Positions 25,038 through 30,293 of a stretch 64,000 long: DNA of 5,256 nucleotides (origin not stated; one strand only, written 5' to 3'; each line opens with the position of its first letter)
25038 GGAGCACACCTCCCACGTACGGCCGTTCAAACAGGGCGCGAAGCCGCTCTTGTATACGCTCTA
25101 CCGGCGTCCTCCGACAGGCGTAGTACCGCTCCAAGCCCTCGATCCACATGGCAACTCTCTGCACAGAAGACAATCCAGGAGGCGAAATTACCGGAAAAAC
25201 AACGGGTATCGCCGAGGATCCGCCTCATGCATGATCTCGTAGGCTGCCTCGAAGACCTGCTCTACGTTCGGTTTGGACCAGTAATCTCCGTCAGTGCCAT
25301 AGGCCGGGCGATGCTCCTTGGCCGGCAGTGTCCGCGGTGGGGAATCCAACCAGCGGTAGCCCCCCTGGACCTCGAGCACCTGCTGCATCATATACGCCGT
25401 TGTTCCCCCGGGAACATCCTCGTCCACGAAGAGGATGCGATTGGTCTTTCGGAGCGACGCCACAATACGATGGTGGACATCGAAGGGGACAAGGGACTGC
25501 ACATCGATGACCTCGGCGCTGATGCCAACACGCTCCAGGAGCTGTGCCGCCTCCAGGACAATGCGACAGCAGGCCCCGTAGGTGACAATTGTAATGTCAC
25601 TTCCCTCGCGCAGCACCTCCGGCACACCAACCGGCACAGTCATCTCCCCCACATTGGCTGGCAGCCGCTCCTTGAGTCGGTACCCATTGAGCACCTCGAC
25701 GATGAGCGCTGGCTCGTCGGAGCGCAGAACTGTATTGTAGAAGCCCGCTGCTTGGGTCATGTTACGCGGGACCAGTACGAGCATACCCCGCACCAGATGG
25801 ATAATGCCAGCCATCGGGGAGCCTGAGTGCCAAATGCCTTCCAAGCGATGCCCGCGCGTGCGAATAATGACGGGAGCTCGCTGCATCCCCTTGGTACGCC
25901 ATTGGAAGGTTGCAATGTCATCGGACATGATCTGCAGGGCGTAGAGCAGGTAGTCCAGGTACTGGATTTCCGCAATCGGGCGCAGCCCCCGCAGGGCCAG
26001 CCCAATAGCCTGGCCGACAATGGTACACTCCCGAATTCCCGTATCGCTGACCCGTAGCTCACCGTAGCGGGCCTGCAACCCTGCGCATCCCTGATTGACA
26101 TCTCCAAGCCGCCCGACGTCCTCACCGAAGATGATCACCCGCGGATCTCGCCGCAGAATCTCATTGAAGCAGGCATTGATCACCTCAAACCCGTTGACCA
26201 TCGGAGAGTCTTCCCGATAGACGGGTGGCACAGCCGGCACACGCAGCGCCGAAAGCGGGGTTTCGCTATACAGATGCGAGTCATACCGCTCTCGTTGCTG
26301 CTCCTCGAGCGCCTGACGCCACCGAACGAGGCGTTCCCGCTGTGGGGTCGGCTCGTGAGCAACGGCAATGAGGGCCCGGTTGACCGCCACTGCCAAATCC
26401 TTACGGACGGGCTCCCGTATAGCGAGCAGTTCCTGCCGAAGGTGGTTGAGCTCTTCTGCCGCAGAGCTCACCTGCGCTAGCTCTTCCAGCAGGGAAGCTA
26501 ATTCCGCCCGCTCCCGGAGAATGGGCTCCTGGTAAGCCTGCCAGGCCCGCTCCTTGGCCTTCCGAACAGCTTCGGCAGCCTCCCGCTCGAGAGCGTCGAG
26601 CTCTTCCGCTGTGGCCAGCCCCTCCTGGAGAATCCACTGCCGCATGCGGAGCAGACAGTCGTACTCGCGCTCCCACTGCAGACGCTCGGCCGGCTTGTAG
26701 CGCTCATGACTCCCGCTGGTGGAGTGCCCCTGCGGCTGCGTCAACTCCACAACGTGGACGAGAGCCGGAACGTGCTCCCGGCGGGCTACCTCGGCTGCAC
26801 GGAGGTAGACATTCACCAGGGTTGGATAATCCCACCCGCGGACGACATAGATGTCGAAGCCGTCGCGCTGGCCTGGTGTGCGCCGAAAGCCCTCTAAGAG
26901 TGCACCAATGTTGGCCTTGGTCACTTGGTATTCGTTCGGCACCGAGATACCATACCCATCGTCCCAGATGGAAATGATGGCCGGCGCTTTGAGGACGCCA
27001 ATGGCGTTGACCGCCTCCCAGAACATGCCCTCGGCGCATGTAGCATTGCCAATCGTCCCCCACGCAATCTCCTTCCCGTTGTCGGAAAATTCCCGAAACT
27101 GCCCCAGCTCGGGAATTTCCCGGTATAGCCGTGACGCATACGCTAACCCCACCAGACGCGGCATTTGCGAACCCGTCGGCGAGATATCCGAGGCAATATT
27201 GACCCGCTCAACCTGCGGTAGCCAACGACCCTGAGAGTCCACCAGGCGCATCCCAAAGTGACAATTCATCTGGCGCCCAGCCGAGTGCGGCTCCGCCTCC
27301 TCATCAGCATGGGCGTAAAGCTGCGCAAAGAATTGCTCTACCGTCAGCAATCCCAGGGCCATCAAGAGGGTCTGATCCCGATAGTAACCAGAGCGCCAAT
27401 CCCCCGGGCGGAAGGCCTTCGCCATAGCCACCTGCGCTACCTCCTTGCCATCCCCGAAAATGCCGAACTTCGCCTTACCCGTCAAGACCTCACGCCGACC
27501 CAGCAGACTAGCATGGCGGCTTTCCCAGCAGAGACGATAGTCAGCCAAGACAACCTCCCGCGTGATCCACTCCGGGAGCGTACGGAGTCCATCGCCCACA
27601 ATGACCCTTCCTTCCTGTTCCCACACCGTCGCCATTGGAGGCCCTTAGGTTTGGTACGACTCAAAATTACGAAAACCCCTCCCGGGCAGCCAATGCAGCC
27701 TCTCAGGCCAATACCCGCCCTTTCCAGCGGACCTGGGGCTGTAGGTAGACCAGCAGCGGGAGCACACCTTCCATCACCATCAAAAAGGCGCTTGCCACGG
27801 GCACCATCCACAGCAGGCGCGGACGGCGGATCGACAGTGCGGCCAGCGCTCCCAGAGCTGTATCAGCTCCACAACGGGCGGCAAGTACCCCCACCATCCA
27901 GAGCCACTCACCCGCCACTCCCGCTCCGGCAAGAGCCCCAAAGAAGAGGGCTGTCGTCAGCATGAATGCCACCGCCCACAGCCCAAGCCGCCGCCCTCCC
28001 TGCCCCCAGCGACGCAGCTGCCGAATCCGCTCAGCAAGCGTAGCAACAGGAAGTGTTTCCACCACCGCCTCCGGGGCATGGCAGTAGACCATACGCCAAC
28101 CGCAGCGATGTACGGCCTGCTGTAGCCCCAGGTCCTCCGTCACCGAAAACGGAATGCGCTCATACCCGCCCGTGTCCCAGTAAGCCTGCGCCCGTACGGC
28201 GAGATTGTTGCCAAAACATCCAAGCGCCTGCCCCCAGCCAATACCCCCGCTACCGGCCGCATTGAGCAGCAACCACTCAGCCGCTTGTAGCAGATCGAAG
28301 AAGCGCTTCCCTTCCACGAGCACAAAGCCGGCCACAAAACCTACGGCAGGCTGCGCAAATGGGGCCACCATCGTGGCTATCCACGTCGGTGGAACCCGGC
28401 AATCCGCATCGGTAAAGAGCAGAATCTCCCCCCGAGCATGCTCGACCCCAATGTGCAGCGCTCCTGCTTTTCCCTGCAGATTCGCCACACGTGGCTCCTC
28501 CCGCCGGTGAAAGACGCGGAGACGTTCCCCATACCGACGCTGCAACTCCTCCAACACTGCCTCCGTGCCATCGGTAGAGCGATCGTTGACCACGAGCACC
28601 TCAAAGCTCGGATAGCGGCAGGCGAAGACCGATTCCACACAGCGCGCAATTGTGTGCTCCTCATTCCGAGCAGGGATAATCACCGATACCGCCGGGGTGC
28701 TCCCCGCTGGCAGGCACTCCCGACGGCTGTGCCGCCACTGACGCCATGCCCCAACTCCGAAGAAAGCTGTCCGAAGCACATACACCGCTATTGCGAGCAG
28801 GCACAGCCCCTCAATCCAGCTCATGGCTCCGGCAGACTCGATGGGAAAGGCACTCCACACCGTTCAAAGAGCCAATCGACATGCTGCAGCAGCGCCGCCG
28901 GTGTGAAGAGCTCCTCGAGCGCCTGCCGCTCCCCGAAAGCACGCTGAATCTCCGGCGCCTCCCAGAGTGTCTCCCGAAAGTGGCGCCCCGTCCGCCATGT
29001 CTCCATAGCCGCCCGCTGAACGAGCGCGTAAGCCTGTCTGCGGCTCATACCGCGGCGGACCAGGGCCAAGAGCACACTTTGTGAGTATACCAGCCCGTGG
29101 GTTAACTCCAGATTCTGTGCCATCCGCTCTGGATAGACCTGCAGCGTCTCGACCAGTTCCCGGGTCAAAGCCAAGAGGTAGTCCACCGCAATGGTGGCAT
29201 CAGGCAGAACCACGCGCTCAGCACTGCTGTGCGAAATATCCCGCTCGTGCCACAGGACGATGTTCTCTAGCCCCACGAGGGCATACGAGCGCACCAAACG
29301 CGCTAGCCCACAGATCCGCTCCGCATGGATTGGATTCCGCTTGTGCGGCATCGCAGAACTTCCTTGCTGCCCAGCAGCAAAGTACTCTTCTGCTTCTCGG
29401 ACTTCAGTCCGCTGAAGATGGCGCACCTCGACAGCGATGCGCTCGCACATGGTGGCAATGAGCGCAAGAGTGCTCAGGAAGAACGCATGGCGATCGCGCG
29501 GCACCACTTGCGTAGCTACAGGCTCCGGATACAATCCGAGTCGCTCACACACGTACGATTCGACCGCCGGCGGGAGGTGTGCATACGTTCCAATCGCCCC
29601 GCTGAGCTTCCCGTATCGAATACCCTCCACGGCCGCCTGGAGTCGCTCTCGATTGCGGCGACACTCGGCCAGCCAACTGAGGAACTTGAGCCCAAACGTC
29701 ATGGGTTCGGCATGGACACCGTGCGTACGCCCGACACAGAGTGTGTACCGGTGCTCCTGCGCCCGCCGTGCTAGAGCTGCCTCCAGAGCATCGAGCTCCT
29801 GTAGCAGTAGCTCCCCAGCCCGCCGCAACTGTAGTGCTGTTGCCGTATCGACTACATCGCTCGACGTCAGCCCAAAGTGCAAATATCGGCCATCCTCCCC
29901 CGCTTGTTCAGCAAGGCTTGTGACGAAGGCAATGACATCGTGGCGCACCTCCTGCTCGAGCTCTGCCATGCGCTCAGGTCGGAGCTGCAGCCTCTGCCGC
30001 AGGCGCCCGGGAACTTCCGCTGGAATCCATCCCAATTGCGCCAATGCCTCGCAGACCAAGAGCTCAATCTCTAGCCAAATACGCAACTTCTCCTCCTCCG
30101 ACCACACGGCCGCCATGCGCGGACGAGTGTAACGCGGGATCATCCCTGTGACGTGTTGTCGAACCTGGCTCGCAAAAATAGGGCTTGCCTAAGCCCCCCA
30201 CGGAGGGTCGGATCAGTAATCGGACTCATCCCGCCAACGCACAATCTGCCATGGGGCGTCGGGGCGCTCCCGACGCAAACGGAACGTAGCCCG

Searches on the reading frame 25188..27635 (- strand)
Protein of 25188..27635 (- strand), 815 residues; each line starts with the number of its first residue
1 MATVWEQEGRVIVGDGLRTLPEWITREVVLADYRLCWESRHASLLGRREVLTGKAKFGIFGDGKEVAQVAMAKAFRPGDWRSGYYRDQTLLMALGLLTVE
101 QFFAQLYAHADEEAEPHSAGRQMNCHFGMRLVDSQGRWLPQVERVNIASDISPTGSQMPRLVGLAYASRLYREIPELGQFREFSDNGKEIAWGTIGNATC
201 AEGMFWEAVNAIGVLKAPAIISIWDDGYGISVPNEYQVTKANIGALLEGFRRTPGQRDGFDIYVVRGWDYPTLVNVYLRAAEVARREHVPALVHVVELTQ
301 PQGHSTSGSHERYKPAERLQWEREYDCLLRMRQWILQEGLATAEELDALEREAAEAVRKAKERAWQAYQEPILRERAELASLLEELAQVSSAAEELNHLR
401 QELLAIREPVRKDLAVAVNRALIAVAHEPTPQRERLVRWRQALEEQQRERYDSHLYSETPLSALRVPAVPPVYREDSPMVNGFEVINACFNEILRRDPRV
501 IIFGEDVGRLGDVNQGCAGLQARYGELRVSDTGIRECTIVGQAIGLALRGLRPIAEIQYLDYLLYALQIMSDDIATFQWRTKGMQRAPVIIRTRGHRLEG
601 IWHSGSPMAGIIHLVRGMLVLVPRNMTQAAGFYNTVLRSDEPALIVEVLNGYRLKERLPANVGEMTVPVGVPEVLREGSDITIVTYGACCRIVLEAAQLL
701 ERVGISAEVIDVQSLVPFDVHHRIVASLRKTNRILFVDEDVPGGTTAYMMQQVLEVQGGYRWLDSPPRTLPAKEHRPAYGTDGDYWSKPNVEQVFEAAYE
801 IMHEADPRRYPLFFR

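Call 37: search_protein_families(library=pfam, proteins=[window:25188-27635:-], max_evalue=0.00001)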
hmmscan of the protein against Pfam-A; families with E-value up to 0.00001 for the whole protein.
window:25188-27635:- (815 aa): 3 families
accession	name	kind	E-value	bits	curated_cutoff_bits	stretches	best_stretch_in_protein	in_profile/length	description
PF00676.26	E1_dh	-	4.8e-27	95.1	22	1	54-367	22-294/300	Dehydrogenase E1 component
PF02780.25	Transketolase_C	-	2.8e-19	69.7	25.9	1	673-758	4-87/124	Transketolase, C-terminal domain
PF02779.29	Transket_pyr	-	7.8e-19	68.4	27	1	484-647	7-167/174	Transketolase, pyrimidine binding domain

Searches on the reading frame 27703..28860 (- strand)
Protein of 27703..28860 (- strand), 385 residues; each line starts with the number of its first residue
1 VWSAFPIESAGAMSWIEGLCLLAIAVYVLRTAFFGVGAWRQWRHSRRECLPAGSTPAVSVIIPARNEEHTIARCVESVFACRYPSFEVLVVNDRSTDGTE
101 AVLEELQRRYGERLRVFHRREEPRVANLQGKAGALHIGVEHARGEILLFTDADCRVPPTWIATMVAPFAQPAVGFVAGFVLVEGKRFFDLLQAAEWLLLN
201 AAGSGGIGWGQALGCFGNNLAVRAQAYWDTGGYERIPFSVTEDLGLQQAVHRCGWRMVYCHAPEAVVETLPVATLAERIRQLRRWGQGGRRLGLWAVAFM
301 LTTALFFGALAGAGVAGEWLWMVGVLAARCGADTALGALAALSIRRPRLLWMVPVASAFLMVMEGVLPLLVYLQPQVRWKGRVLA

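Call 37: search_protein_families(library=pfam, proteins=[window:27703-28860:-], max_evalue=0.00001)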
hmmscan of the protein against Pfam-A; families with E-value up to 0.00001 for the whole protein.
window:27703-28860:- (385 aa): 5 families
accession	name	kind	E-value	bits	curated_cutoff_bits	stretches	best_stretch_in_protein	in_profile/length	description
PF00535.33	Glycos_transf_2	-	1.3e-32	113.5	23.3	1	59-218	1-155/168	Glycosyl transferase family 2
PF13641.12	Glyco_tranf_2_3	-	1.1e-29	104.5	27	1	56-288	1-230/230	Glycosyltransferase like family 2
PF13506.12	Glyco_transf_21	-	8.2e-16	58.4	21.7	1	122-285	11-172/174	Glycosyl transferase family 21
PF13632.12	Glyco_trans_2_3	-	4.1e-12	46.8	27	1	147-327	2-178/198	Glycosyl transferase family group 2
PF10111.15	Glyco_tranf_2_2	-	7.5e-08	32.6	27.3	1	59-161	1-99/276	Glycosyltransferase like family 2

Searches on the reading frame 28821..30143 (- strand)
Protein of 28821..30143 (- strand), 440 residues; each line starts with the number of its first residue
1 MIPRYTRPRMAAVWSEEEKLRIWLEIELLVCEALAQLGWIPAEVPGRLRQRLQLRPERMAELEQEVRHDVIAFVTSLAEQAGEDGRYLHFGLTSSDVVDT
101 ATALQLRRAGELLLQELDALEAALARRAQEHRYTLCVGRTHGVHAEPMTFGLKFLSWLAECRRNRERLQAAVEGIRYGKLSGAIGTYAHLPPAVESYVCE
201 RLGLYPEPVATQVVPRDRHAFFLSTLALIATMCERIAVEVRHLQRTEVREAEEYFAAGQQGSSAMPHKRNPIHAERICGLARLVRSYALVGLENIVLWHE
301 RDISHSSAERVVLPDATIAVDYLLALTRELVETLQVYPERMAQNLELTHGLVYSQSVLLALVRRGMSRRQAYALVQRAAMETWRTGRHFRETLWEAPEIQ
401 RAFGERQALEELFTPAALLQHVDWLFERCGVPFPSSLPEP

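Call 37: search_protein_families(library=pfam, proteins=[window:28821-30143:-], max_evalue=0.00001)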
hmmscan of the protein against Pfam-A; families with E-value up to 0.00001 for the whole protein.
window:28821-30143:- (440 aa): 2 families
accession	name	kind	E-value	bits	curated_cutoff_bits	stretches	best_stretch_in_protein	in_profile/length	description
PF00206.25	Lyase_1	-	7.6e-55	187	27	1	6-284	6-310/312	Lyase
PF10397.14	ADSL_C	-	1.2e-22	80.4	32.7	1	350-428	1-78/79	Adenylosuccinate lyase C-terminus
